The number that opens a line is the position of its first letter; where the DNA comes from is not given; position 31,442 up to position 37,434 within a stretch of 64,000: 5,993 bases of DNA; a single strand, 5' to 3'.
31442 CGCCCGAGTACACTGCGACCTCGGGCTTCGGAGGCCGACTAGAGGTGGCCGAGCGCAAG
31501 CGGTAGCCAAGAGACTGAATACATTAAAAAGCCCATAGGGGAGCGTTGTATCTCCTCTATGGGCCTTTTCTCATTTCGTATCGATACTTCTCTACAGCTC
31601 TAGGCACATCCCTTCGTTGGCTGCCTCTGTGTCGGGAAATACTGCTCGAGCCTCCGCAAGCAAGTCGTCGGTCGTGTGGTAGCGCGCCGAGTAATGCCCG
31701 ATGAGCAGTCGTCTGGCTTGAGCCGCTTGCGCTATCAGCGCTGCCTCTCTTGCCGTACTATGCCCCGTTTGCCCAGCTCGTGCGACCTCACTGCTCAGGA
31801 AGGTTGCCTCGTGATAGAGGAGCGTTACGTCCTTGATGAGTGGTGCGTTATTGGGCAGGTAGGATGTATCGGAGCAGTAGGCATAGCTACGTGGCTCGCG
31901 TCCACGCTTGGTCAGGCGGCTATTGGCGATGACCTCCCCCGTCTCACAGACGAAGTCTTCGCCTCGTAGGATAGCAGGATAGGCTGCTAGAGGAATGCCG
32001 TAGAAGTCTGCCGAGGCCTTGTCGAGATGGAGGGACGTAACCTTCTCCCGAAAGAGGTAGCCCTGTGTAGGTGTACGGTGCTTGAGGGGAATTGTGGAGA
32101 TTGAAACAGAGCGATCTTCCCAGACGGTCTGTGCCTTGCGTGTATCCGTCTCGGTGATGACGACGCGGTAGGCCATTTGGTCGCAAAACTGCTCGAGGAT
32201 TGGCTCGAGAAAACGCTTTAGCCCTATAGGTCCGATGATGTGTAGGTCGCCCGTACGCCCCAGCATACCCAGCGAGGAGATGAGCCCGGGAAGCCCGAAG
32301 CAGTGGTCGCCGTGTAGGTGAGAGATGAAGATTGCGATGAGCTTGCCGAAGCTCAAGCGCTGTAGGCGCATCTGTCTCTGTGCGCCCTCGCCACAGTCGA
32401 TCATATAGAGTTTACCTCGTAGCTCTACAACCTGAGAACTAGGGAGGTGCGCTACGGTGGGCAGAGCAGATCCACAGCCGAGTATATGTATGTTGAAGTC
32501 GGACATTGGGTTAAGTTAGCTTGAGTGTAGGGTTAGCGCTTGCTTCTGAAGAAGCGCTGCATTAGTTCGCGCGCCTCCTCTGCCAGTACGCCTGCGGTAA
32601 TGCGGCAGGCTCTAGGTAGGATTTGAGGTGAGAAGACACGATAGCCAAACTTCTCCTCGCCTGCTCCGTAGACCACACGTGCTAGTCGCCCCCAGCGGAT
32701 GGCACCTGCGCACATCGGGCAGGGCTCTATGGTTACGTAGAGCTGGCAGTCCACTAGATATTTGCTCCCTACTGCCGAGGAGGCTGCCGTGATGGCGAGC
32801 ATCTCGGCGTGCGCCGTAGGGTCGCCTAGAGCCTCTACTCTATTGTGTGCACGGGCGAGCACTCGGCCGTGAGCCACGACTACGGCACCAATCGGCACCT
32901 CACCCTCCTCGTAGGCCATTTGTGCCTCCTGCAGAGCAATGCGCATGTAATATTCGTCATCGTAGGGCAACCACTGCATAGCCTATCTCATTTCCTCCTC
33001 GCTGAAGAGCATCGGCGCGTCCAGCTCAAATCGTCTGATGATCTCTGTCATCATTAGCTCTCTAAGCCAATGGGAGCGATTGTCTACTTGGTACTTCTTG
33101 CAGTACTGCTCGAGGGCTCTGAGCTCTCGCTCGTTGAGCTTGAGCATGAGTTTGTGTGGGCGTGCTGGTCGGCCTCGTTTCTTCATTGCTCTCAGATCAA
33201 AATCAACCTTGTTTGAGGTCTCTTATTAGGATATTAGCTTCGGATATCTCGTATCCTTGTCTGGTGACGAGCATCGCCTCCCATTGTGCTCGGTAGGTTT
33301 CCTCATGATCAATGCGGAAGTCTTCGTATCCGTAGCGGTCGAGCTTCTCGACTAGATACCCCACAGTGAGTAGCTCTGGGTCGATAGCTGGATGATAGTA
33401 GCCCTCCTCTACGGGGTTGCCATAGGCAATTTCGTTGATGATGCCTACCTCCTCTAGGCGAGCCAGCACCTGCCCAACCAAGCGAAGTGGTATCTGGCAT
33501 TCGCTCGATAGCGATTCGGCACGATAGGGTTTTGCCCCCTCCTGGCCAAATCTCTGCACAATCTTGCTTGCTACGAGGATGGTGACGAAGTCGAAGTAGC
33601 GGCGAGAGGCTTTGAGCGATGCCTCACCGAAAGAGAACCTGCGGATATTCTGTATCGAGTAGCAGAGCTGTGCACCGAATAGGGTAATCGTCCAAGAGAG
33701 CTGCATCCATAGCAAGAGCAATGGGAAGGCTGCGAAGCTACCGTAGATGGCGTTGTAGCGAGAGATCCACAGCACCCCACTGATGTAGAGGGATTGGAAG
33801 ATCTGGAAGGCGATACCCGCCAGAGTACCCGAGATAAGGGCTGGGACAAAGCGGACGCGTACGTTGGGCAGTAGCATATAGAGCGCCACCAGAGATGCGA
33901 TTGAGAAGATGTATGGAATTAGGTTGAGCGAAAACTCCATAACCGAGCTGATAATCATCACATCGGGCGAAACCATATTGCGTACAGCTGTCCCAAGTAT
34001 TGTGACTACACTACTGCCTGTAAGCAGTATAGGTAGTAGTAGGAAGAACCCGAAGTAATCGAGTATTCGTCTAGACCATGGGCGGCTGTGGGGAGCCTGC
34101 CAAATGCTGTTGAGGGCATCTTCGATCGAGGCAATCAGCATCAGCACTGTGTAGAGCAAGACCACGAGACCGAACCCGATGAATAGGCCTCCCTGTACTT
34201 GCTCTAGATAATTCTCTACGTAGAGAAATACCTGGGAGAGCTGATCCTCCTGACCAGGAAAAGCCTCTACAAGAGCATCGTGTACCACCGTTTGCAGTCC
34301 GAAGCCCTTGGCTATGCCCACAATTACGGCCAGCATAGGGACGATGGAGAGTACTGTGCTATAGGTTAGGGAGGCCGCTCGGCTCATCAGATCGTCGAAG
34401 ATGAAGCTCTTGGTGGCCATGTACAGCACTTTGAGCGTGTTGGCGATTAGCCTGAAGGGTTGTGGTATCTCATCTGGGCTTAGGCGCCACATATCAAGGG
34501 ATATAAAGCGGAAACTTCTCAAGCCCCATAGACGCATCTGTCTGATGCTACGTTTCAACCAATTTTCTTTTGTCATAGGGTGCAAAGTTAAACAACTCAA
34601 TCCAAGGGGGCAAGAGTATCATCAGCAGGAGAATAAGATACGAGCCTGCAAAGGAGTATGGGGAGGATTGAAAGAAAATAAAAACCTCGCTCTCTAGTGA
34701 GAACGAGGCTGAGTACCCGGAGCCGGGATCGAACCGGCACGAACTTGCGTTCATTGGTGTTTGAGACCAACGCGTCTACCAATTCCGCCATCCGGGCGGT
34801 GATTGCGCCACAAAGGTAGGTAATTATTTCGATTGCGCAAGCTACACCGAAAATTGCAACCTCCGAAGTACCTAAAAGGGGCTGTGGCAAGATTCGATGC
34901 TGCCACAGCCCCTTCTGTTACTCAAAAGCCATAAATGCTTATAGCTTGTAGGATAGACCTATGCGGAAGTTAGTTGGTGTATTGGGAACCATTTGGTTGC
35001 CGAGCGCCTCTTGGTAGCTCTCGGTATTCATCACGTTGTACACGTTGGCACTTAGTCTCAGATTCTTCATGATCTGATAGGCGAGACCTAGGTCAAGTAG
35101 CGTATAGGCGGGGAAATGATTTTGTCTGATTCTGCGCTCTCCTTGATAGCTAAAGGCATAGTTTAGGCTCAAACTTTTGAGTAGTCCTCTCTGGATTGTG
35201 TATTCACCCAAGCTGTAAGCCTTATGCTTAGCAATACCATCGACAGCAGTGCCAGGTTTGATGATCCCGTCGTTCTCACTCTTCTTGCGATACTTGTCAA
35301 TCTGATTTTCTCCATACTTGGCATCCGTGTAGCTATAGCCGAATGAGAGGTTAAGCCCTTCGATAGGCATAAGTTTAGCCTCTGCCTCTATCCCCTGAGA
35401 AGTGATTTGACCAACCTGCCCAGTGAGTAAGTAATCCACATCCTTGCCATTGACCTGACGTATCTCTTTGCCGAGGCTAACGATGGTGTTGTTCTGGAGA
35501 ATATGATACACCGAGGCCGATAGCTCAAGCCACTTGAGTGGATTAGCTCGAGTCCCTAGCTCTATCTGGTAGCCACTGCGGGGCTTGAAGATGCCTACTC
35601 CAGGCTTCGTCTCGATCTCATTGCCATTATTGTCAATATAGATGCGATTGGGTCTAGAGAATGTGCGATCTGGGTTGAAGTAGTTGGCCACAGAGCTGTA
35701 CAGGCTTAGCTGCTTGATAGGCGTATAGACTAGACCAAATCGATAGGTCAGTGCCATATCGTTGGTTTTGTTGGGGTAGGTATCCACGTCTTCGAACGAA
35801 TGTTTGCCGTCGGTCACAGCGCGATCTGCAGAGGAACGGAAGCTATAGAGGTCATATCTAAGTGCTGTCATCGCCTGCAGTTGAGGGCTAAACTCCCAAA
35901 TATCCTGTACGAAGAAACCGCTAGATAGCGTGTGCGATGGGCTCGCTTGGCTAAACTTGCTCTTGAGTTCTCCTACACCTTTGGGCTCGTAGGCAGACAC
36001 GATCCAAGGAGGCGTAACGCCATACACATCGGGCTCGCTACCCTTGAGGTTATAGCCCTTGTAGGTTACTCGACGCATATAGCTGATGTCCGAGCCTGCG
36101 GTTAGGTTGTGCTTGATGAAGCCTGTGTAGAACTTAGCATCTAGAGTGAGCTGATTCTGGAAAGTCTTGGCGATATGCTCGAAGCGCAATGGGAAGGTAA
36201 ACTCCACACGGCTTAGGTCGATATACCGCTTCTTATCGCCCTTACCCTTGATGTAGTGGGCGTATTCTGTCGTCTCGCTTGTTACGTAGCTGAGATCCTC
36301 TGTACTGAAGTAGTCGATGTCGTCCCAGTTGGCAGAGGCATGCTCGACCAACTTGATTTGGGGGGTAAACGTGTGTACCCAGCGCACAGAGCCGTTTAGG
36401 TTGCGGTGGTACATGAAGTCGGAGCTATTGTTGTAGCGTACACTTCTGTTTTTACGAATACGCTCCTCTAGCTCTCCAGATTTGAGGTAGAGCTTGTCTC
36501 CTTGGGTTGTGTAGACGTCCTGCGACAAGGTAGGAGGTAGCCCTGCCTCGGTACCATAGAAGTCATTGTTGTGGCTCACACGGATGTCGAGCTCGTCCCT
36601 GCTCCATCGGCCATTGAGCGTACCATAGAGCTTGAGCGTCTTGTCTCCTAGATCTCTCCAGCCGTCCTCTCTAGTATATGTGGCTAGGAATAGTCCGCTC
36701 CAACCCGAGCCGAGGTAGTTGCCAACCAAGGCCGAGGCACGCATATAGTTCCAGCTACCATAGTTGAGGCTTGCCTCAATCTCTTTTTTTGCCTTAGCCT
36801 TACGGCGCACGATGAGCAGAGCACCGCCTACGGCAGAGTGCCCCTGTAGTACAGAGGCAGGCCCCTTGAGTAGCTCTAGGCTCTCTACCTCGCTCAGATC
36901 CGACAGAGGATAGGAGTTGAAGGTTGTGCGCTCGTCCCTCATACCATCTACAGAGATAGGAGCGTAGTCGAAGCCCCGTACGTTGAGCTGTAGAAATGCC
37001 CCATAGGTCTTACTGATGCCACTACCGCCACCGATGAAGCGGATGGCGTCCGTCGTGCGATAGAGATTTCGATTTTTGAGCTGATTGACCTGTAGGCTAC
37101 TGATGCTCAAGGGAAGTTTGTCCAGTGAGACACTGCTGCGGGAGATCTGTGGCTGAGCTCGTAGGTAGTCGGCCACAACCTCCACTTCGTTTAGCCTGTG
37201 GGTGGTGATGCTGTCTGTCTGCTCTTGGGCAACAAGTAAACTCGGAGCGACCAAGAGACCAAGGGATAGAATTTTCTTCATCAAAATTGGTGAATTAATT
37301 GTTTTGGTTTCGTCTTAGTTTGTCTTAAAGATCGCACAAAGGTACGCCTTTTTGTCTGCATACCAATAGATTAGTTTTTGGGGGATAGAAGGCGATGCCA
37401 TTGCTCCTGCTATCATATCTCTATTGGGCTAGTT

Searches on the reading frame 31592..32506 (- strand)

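Call 51: search_protein_families(library=pfam, proteins=[window:31592-32506:-], max_evalue=0.00001)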
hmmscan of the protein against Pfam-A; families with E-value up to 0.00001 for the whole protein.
window:31592-32506:- (304 aa): 2 families
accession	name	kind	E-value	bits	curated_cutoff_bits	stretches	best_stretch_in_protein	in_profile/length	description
PF12706.13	Lactamase_B_2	-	4.8e-17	62.7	27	1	35-164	4-133/200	Beta-lactamase superfamily domain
PF00753.33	Lactamase_B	-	4.4e-08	33.7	22.7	1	26-80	10-68/196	Metallo-beta-lactamase superfamily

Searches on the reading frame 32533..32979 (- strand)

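Call 51: search_protein_families(library=pfam, proteins=[window:32533-32979:-], max_evalue=0.00001)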
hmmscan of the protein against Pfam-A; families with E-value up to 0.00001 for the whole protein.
window:32533-32979:- (148 aa): 2 families
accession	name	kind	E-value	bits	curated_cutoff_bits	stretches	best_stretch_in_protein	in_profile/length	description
PF14437.12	MafB19-deam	-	1.2e-31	109.9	27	1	7-148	2-142/142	MafB19-like deaminase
PF00383.29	dCMP_cyt_deam_1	-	8.8e-31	106.3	25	1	7-105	3-101/102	Cytidine and deoxycytidylate deaminase zinc-binding region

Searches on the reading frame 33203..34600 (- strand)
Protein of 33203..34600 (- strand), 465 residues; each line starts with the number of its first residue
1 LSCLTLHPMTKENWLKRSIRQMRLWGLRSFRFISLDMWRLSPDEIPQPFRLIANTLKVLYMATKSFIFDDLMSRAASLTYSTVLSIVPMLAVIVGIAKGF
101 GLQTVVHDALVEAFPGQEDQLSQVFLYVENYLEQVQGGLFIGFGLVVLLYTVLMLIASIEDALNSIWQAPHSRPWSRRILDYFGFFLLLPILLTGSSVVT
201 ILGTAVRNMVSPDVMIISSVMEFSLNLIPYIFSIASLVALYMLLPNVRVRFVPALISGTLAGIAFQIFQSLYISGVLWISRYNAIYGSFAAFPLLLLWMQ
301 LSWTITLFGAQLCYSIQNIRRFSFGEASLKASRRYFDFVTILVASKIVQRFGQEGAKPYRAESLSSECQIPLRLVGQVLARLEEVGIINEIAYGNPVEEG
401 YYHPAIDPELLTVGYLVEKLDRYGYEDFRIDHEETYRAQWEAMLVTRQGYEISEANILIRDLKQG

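Call 51: search_protein_families(library=pfam, proteins=[window:33203-34600:-], max_evalue=0.00001)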
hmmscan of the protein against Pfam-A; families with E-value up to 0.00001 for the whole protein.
window:33203-34600:- (465 aa): 1 family
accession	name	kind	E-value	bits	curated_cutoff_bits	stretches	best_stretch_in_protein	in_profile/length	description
PF03631.20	Virul_fac_BrkB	-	4.7e-48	164.5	33.7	1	69-318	3-257/259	Virulence factor BrkB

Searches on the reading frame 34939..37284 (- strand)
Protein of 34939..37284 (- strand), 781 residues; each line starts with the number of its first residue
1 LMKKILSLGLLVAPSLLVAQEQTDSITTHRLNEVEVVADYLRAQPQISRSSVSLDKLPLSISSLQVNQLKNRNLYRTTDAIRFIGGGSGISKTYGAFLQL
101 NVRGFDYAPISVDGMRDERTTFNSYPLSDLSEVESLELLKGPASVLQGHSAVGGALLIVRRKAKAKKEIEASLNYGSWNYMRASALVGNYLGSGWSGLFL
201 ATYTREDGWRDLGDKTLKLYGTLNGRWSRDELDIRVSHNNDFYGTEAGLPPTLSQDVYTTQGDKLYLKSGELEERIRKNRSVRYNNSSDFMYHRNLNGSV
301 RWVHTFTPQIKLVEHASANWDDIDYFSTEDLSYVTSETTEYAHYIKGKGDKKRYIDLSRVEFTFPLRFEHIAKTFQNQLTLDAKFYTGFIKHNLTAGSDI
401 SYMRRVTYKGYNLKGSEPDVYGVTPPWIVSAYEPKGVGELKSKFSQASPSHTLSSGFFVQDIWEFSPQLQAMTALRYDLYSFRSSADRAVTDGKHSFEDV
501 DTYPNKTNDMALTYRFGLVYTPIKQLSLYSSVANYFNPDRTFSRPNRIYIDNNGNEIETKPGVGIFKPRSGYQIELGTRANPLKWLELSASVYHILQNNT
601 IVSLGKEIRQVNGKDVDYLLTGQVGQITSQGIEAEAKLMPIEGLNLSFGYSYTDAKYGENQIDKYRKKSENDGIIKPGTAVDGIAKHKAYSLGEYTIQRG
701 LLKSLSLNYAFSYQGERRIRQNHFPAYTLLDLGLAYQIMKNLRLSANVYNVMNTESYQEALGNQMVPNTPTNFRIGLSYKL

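Call 21: search_protein_families(library=pfam, proteins=[window:34939-37284:-])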
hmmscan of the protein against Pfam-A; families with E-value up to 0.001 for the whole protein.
window:34939-37284:- (781 aa): 3 families
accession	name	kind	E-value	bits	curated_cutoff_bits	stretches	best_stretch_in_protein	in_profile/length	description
PF00593.30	TonB_dep_Rec_b-barrel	-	3.3e-41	143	27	1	233-751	12-436/436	TonB dependent receptor-like, beta-barrel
PF07715.20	Plug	-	3.6e-13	50.4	23.9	1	55-155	3-107/107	TonB-dependent Receptor Plug Domain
PF25183.1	OMP_b-brl_4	-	6.6e-05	21.9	30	1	288-488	196-401/838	Outer membrane beta barrel domain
